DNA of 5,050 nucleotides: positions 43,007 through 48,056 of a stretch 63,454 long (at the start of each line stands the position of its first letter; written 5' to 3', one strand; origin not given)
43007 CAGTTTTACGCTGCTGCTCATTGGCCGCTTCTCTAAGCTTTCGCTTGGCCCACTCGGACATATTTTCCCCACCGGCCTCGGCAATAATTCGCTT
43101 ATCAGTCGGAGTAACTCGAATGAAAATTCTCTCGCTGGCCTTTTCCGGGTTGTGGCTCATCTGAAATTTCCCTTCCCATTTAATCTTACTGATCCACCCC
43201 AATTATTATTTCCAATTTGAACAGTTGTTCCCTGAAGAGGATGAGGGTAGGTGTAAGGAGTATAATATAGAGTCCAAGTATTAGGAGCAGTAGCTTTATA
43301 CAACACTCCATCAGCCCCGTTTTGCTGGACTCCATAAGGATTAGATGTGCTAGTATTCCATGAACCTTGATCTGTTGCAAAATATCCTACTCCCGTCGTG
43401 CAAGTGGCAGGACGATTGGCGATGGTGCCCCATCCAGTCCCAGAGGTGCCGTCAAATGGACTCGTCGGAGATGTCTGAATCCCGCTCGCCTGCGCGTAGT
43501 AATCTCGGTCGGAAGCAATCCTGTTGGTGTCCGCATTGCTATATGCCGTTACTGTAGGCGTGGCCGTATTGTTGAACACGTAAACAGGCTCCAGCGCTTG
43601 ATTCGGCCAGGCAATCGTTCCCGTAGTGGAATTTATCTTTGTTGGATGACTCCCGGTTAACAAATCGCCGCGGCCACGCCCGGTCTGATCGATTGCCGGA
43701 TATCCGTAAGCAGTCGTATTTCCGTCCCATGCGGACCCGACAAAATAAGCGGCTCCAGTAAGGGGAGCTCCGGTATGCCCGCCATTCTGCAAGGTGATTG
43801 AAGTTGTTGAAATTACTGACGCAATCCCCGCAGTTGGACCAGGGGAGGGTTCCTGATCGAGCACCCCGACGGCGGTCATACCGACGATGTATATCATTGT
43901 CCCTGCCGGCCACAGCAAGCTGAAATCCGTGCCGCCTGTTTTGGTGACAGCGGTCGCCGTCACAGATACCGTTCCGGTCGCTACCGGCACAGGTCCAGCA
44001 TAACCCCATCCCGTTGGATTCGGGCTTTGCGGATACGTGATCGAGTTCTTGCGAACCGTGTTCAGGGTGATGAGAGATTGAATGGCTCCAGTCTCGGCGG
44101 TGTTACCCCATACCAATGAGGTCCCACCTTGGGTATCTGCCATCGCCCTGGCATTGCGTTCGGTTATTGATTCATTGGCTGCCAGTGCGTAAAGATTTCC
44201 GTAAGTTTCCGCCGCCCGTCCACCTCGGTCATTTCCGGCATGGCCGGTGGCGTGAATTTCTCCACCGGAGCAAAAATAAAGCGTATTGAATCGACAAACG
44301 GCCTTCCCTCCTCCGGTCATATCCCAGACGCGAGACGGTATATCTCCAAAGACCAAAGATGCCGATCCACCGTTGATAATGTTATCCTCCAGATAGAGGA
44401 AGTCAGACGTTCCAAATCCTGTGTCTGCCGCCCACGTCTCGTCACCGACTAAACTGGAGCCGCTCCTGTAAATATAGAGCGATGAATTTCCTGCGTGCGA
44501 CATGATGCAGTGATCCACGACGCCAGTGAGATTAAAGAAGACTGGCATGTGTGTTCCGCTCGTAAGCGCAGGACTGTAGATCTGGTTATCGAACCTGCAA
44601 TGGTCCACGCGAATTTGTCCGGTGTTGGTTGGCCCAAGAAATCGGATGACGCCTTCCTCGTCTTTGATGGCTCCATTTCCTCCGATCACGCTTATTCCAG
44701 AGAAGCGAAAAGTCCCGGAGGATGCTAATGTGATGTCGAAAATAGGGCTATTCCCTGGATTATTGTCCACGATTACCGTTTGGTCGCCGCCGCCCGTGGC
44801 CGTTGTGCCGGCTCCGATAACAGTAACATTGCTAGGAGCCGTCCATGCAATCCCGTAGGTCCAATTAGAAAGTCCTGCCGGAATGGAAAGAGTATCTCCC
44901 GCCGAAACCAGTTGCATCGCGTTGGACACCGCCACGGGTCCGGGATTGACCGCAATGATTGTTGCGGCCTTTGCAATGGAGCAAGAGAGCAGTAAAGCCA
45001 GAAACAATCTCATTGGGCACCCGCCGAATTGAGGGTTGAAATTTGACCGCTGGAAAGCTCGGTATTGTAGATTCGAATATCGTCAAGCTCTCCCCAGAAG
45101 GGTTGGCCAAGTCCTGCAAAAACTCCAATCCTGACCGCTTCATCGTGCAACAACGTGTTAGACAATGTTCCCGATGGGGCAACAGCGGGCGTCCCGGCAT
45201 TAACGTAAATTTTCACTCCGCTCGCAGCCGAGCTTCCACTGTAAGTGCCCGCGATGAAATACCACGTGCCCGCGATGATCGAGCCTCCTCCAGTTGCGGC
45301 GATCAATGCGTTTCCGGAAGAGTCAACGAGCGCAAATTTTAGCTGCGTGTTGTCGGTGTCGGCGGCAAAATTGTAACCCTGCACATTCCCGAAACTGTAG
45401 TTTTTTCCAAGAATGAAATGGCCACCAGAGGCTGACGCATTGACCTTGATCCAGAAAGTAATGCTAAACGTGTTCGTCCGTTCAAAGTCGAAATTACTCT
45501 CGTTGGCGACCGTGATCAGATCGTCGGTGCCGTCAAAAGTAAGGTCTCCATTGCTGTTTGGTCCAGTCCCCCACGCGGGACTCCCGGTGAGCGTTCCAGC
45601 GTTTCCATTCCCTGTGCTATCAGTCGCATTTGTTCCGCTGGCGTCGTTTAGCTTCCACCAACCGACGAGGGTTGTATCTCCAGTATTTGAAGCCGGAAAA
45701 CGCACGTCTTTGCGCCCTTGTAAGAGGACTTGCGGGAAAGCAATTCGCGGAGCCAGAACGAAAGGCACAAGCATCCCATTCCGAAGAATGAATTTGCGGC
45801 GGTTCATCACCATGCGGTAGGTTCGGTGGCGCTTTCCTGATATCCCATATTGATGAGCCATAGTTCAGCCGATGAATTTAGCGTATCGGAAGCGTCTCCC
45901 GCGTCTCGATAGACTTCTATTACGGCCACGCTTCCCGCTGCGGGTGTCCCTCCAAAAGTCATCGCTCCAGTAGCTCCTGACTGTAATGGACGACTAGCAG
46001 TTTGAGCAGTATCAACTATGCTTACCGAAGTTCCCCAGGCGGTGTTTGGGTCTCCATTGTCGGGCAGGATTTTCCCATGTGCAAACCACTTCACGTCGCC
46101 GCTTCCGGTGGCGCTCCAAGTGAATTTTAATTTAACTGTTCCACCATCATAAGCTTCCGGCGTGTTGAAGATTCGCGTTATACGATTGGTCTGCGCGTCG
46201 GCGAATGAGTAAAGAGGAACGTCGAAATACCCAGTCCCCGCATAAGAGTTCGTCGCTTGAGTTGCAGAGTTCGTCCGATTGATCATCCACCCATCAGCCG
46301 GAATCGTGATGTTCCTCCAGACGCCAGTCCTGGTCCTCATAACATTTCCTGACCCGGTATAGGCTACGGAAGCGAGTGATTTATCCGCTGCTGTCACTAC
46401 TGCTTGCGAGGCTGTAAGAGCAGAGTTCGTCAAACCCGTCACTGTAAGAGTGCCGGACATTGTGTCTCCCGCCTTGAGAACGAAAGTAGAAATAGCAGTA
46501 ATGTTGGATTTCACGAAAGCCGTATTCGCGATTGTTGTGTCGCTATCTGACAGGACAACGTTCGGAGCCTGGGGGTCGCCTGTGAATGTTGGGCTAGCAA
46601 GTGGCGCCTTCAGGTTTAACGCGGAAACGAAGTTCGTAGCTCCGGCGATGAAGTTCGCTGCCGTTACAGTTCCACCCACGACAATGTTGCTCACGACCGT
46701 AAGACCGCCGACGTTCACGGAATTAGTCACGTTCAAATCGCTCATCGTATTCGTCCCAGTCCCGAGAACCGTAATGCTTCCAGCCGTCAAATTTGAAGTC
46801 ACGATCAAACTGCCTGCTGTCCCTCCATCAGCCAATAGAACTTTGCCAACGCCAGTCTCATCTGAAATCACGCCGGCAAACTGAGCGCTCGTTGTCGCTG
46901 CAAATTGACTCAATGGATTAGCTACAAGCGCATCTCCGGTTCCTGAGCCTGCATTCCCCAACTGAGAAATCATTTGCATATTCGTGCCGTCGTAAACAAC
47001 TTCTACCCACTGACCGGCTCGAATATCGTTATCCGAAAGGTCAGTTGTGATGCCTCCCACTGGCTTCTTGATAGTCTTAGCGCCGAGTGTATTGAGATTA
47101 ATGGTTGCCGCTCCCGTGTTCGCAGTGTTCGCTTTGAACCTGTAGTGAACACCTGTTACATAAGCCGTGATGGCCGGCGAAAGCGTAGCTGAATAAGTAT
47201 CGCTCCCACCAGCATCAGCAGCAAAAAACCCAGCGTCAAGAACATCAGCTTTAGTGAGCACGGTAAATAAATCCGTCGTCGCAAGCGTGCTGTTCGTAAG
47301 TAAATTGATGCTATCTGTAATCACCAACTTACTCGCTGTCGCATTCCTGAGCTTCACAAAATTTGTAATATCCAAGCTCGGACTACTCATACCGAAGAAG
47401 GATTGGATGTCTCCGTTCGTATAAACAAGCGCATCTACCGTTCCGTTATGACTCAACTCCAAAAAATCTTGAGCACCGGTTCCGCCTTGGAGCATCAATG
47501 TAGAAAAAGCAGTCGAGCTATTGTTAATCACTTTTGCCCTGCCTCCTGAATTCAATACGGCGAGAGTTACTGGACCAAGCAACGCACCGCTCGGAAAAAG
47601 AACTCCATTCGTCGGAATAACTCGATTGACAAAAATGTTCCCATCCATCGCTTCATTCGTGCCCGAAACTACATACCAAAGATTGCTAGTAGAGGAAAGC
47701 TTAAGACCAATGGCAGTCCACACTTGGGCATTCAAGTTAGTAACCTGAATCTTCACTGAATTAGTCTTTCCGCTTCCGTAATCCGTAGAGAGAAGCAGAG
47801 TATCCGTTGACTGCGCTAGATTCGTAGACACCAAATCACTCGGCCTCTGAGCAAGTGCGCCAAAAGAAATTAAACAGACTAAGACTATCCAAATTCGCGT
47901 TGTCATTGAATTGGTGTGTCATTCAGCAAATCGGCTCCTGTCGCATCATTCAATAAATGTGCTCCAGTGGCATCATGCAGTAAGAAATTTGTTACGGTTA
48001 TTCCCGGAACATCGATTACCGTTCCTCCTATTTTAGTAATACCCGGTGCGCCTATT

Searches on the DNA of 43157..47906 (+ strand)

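Call 5: search_dna_similar(query=window:43157-47906:+, collection=phages, mode=distant, max_rows=15)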
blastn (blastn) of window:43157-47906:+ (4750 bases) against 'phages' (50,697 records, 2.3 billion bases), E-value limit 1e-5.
No match.

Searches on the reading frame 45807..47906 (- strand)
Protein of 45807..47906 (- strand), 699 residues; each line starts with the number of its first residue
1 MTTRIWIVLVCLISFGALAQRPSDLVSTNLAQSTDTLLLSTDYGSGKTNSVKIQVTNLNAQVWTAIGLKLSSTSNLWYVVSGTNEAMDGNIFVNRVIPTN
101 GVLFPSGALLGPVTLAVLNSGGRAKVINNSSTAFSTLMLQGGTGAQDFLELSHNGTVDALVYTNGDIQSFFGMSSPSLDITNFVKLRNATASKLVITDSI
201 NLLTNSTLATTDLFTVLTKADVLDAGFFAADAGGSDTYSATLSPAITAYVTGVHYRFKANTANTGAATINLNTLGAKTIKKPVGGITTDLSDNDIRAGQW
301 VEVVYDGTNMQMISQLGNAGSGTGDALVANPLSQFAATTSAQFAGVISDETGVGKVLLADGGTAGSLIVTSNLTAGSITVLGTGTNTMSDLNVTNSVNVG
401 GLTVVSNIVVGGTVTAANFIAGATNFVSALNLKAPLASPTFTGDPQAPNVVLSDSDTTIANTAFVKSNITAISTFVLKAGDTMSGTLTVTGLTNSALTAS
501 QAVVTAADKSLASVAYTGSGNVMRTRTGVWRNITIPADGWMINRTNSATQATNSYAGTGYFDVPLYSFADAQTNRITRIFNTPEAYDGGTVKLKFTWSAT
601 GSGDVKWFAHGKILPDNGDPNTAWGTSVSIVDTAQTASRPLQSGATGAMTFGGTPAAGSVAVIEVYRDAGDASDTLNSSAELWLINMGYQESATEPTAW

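Call 11: search_protein_families(library=phrogs, proteins=[window:45807-47906:-], max_evalue=0.00001)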
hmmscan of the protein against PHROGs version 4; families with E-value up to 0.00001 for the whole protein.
window:45807-47906:- (699 aa): 3 families
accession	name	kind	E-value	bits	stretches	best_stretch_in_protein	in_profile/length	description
phrog_28171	-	unknown function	7.6e-10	39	1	214-318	175-273/476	-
phrog_4209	-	tail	2.7e-07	30.9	1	422-538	94-204/406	tail fiber protein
phrog_7032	-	tail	3.5e-06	26.4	1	423-489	240-306/866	tail fiber protein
